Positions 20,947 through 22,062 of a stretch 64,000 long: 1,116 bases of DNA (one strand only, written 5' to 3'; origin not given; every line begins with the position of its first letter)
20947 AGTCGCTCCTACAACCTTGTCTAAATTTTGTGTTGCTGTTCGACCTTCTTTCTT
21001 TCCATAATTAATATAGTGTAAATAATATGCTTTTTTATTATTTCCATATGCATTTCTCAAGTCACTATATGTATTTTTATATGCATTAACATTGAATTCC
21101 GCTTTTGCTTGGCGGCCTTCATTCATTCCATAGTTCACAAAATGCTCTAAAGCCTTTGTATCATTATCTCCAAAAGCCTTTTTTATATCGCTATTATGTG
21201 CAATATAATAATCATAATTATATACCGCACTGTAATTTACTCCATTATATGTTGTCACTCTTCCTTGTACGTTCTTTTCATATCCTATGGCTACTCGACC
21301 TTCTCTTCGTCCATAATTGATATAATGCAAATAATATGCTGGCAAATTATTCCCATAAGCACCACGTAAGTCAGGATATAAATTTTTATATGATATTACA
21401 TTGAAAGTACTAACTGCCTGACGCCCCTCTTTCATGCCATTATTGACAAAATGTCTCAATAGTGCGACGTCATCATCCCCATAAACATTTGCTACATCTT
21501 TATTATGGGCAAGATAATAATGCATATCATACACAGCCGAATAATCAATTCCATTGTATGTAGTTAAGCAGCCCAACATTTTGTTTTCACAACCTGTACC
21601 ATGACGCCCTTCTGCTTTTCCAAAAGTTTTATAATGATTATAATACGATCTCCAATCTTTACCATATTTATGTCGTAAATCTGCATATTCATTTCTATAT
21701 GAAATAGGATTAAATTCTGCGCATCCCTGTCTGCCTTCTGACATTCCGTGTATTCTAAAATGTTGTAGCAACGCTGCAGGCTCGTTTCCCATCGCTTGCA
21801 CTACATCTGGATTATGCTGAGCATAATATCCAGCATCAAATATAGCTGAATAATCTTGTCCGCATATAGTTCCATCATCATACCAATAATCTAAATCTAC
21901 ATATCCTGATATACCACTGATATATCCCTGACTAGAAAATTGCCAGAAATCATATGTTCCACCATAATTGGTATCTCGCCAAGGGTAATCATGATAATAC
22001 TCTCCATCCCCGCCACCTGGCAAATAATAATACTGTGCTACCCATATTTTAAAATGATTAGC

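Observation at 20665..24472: Two adjacent secreted enzymes share an unassigned ~103-aa tandem repeat: candidate new wall-glycopolymer anchoring module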

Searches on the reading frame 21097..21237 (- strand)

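Call 54: search_protein_families(library=pfam, proteins=[window:21097-21237:-], max_evalue=10)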
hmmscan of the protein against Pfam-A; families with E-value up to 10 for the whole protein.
seq(47 aa): 1 family
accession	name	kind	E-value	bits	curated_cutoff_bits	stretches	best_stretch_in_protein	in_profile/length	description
PF11159.13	DUF2939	-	0.17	12.7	24.8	1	16-36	17-37/93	Protein of unknown function (DUF2939)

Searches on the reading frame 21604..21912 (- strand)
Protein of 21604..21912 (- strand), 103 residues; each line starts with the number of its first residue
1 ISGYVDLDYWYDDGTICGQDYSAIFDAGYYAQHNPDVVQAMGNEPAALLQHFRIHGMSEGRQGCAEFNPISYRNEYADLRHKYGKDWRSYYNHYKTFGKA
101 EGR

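Call 10: search_solved_structures(query=A1, max_evalue=10, show_alignments=3)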
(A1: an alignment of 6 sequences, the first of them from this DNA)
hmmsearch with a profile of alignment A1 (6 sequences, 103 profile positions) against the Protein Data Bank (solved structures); distinct sequences matched with E-value up to 10: 1.
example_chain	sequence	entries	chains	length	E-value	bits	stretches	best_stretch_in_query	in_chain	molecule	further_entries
2ypw_A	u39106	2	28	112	0.57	14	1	33-88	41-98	TRAO | TRAO PROTEIN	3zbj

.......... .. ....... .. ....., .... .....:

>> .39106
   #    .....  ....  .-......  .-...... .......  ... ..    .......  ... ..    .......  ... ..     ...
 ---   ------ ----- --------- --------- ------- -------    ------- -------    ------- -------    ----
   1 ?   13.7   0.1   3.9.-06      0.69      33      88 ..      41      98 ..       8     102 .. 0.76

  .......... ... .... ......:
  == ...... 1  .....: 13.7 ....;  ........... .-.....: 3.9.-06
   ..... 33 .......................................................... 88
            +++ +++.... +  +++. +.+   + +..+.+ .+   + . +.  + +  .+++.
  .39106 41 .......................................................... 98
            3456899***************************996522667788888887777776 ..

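Call 13: find_homologous_proteins(query=A1, max_evalue=0.001)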
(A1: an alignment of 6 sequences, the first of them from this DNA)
Query A1 (6 sequences) (103 aa, profile of the alignment): 131 proteins with E <= 0.001 among 267 candidates; the best 120 are listed.
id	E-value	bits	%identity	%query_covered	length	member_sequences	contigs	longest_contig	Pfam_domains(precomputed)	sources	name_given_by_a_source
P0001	6.4e-68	244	55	62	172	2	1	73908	-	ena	-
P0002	1.1e-63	230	44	83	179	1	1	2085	-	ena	-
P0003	4.5e-59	215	47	85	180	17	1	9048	-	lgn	-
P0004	1.8e-57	210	48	85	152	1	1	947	-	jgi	jgi:hypothetical protein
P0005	2.4e-57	210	50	83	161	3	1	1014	-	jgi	jgi:hypothetical protein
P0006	1.3e-54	201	44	83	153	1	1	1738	-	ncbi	-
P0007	2.6e-52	193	46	86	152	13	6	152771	-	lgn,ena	-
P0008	9.5e-52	192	50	82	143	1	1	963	-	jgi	jgi:hypothetical protein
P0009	2.2e-51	190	43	83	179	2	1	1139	-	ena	-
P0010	5.9e-51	189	55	83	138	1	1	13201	-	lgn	-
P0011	1.3e-50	188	52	62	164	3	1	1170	-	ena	-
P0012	3.4e-50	187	49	83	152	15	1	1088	-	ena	-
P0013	3.8e-50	186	44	83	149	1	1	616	-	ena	-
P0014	1.8e-49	184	47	83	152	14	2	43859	-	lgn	-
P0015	3.5e-49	183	42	90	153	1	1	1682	-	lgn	-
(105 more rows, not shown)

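Call 22: search_protein_representatives(alignment_id=A1)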
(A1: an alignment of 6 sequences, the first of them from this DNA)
Query: 6 sequences, 103 profile positions. Proteins with E-value up to 0.001 (for the whole library): 13638; up to 1e-10: 7038; up to 1e-30: 1355. The best 150 are listed.
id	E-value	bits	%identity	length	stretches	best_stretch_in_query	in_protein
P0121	1.7e-238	789.8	-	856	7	12-103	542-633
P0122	8.1e-195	649.5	-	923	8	8-103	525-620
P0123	7.6e-187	623.9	-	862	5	10-103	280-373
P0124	6.2e-186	621.0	-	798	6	5-103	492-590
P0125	5.5e-183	611.5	-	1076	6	2-103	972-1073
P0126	3.1e-173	580.2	-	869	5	9-103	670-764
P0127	1.7e-168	565.0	-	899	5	7-103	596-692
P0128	9.9e-166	556.1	-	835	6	2-103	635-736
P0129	1.7e-163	548.9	-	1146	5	8-103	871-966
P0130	1.9e-159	535.9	-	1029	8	6-103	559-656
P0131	4.8e-159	534.6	-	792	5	10-103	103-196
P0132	5.1e-158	531.3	-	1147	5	11-103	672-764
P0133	3.0e-154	519.2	-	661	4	8-103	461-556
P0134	8.2e-154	517.8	-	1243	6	9-103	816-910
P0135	1.1e-153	517.4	-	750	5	8-103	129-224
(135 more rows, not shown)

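Call 25: search_protein_families(library=pfam, alignment_id=A3, max_evalue=0.0001)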
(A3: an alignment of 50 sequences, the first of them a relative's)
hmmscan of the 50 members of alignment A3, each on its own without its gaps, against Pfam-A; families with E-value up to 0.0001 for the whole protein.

A. member 1, P0121 (856 aa): 0 families

B. families by the number of members that match (of 50 scanned): 25 families
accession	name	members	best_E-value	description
PF01520.23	Amidase_3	9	1.9e-37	N-acetylmuramoyl-L-alanine amidase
PF01832.25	Glucosaminidase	9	4e-14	Mannosyl-glycoprotein endo-beta-N-acetylglucosaminidase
PF01183.26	Glyco_hydro_25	7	4.4e-36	Glycosyl hydrolases family 25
PF18989.5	DUF5722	5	1.2e-120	Family of unknown function (DUF5722)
PF00877.26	NLPC_P60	3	2.8e-15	NlpC/P60 family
PF01841.26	Transglut_core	3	1e-12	Transglutaminase-like superfamily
PF18560.7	Lectin_like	2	1.7e-30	Lectin like domain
PF01551.29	Peptidase_M23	2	9e-24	Peptidase family M23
PF13290.12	CHB_HEX_C_1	2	2.8e-21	Chitobiase/beta-hexosaminidase C-terminal domain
PF00112.29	Peptidase_C1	2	6.2e-18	Papain family cysteine protease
PF13287.12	Fn3_assoc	2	4.9e-17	Fn3 associated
PF07523.18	Big_3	2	9.3e-14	Bacterial Ig-like domain (group 3)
PF02368.24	Big_2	2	5.5e-11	Bacterial Ig-like domain (group 2)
PF17389.8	Bac_rhamnosid6H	1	4.2e-114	Bacterial alpha-L-rhamnosidase 6 hairpin glycosidase domain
PF00353.25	HemolysinCabind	1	1e-70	RTX calcium-binding nonapeptide repeat (4 copies)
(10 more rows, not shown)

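Call 44: find_related_loci(query=A1, collection=genome_contigs, flank=8000)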
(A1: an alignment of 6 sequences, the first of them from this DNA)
Query A1 (103 aa) in genome_contigs; peptide patterns used: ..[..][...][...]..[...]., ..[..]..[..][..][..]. (x = any residue, [..] = any of these).
141 stretches matched a pattern; 130 encode a relative of the query (tblastn E <= 1e-3); the best 80 are kept; 75 distinct loci.
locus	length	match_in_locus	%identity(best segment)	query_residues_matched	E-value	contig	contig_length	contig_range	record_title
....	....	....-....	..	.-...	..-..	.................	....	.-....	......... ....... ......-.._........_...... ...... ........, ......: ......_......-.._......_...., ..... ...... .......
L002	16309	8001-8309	66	1-103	1e-44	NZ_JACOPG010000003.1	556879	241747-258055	Roseburia lenta strain NSJ-9 Rh488_ctg0003, whole genome shotgun sequence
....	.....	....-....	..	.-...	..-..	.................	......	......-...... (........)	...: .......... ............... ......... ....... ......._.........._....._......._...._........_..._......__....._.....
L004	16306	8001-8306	53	2-103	2e-31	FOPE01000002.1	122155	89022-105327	Lachnospiraceae bacterium C7 genome assembly, contig: Ga0007612_102, whole genome shotgun sequence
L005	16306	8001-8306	50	2-103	5e-29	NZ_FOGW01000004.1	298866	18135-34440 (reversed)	Lachnobacterium bovis strain S1b, whole genome shotgun sequence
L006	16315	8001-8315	48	1-103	2e-28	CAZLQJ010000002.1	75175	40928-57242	MAG TPA_asm: uncultured Lachnoclostridium sp. isolate SRP350583_co1_422 genome assembly, contig: NODE_450_length_75175_c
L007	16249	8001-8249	59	21-103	3e-28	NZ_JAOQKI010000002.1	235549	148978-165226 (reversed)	Roseburia amylophila strain Sanger_19 .13414_6_70.2, whole genome shotgun sequence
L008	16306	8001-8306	51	2-103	4e-28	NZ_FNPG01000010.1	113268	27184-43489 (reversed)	Lachnobacterium bovis DSM 14045, whole genome shotgun sequence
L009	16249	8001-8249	59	21-103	8e-28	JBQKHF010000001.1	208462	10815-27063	Thermoguttaceae bacterium LCP21S3_D1 contig00001, whole genome shotgun sequence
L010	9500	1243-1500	55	18-103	2e-27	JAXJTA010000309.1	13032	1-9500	MAG: Eubacterium sp. isolate DOME_MAG_4154 4154_C0306_k141_630310, whole genome shotgun sequence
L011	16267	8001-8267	56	15-103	3e-27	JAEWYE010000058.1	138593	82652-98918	MAG: Bacillota bacterium isolate OH_SFB_161 k127_571219, whole genome shotgun sequence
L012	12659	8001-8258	57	18-103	4e-27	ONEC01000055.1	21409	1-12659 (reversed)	uncultured Clostridiales bacterium isolate RUG222 genome assembly, contig: scaffold_2870, whole genome shotgun sequence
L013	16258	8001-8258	52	18-103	4e-27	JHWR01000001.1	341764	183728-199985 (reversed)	Lachnospiraceae bacterium YSB2008 T533DRAFT_scaffold00001.1_C, whole genome shotgun sequence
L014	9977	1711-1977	55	15-103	1e-28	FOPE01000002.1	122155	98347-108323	Lachnospiraceae bacterium C7 genome assembly, contig: Ga0007612_102, whole genome shotgun sequence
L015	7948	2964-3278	49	4-103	8e-27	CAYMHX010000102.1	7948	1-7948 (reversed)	MAG TPA_asm: uncultured Roseburia sp. isolate SRP315200_co1_289 genome assembly, contig: NODE_21484_length_7948_cov_14.8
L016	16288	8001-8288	50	11-103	9e-27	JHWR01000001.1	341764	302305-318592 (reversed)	Lachnospiraceae bacterium YSB2008 T533DRAFT_scaffold00001.1_C, whole genome shotgun sequence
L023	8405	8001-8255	53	20-103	2e-25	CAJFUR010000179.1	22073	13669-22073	uncultured Eggerthellaceae bacterium isolate Coassembly_mag_450 genome assembly, contig: MAGpy_11413_min2k_bin_450_fak87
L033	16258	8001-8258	53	18-103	1e-24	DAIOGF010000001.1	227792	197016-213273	MAG TPA_asm: Candidatus Saccharibacteria bacterium isolate CTOTU22708 NODE_2_length_227792_cov_12.179453, whole genome s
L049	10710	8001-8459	55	7-103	8e-24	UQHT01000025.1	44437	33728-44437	uncultured Collinsella sp. isolate UMGS292 genome assembly, contig: NODE_149_length_44437_cov_12.789374, whole genome sh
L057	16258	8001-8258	51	18-103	3e-23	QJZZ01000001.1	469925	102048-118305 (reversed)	MAG: Candidatus Saccharibacteria bacterium isolate SZUA-359 scaffold_15, whole genome shotgun sequence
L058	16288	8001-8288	48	8-103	4e-23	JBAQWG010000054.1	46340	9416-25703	MAG: Candidatus Saccharimonadales bacterium isolate MFD12012_ilm_asm_bin23 k127_96802, whole genome shotgun sequence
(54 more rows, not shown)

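Call 61: search_protein_families(library=pfam, proteins=[L033:6990-8939:+, L057:7005-8876:+, L058:6351-8297:+, L023:6630-8405:+, L049:6636-9122:+, L002:9215-11113:+, L016:6546-9221:+, L016:9225-12041:+, L016:11986-15078:+, L012:6879-9353:+], max_evalue=0.0001)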
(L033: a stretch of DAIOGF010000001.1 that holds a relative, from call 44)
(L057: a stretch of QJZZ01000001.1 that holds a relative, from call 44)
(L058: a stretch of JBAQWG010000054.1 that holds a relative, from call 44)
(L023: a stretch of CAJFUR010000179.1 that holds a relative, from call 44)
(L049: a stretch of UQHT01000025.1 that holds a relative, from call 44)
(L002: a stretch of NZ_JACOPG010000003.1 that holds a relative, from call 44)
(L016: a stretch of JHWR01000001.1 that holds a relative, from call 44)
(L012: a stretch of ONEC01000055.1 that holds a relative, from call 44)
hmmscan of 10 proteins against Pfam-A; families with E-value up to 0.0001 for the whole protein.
L033:6990-8939:+ (650 aa): 0 families

L057:7005-8876:+ (624 aa): 0 families

L058:6351-8297:+ (649 aa): 0 families

L023:6630-8405:+ (592 aa): 1 family
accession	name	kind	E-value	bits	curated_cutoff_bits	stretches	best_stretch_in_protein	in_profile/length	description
PF01520.23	Amidase_3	-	4.6e-35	121.6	27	1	269-448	1-173/174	N-acetylmuramoyl-L-alanine amidase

L049:6636-9122:+ (829 aa): 2 families
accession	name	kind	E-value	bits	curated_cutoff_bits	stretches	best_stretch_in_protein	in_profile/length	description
PF01520.23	Amidase_3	-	9.6e-30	104.3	27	1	265-446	1-173/174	N-acetylmuramoyl-L-alanine amidase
PF01832.25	Glucosaminidase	-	7.8e-06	27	30.2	0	705-779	3-81/123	Mannosyl-glycoprotein endo-beta-N-acetylglucosaminidase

L002:9215-11113:+ (633 aa): 1 family
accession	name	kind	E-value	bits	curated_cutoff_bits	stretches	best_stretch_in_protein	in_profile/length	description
PF01520.23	Amidase_3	-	7.2e-25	88.5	27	1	89-291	1-174/174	N-acetylmuramoyl-L-alanine amidase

L016:6546-9221:+ (892 aa): 1 family
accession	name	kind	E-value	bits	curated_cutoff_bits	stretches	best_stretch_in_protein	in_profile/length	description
PF00759.25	Glyco_hydro_9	-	3.3e-99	333.6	27.7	1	54-467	1-443/444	Glycosyl hydrolase family 9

L016:9225-12041:+ (939 aa): 2 families
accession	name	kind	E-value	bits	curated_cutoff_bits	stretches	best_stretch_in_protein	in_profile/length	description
PF18560.7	Lectin_like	-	2.8e-17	63.8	27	1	439-592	2-144/156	Lectin like domain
PF00112.29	Peptidase_C1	-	9.9e-12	45.8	20.7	1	254-408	65-193/220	Papain family cysteine protease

L016:11986-15078:+ (1031 aa): 2 families
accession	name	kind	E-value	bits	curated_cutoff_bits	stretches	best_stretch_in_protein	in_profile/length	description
PF18013.6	Phage_lysozyme2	-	2.6e-14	54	28.2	1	833-1024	4-137/140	Phage tail lysozyme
PF01520.23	Amidase_3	-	9.9e-11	42.4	27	1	300-482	18-172/174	N-acetylmuramoyl-L-alanine amidase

L012:6879-9353:+ (825 aa): 2 families
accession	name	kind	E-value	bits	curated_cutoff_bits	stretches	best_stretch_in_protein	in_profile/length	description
PF01520.23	Amidase_3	-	5e-32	111.8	27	1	53-256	1-173/174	N-acetylmuramoyl-L-alanine amidase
PF01832.25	Glucosaminidase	-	2.7e-12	47.9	30.2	1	694-823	2-122/123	Mannosyl-glycoprotein endo-beta-N-acetylglucosaminidase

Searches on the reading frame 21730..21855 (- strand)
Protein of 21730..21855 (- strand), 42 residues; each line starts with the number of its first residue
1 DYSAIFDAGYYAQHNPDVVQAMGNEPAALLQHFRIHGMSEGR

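Call 11: search_solved_structures(query=A2, max_evalue=10, show_alignments=3)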
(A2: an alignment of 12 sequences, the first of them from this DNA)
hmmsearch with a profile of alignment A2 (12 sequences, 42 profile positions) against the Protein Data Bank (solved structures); distinct sequences matched with E-value up to 10: 2.
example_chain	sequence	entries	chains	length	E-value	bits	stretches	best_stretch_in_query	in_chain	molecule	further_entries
6ist_A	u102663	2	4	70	0.51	13.9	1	10-32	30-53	Lysin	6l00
7xtm_A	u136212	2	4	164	0.54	13.8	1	18-41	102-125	N-acetylglucosaminyltransferase IV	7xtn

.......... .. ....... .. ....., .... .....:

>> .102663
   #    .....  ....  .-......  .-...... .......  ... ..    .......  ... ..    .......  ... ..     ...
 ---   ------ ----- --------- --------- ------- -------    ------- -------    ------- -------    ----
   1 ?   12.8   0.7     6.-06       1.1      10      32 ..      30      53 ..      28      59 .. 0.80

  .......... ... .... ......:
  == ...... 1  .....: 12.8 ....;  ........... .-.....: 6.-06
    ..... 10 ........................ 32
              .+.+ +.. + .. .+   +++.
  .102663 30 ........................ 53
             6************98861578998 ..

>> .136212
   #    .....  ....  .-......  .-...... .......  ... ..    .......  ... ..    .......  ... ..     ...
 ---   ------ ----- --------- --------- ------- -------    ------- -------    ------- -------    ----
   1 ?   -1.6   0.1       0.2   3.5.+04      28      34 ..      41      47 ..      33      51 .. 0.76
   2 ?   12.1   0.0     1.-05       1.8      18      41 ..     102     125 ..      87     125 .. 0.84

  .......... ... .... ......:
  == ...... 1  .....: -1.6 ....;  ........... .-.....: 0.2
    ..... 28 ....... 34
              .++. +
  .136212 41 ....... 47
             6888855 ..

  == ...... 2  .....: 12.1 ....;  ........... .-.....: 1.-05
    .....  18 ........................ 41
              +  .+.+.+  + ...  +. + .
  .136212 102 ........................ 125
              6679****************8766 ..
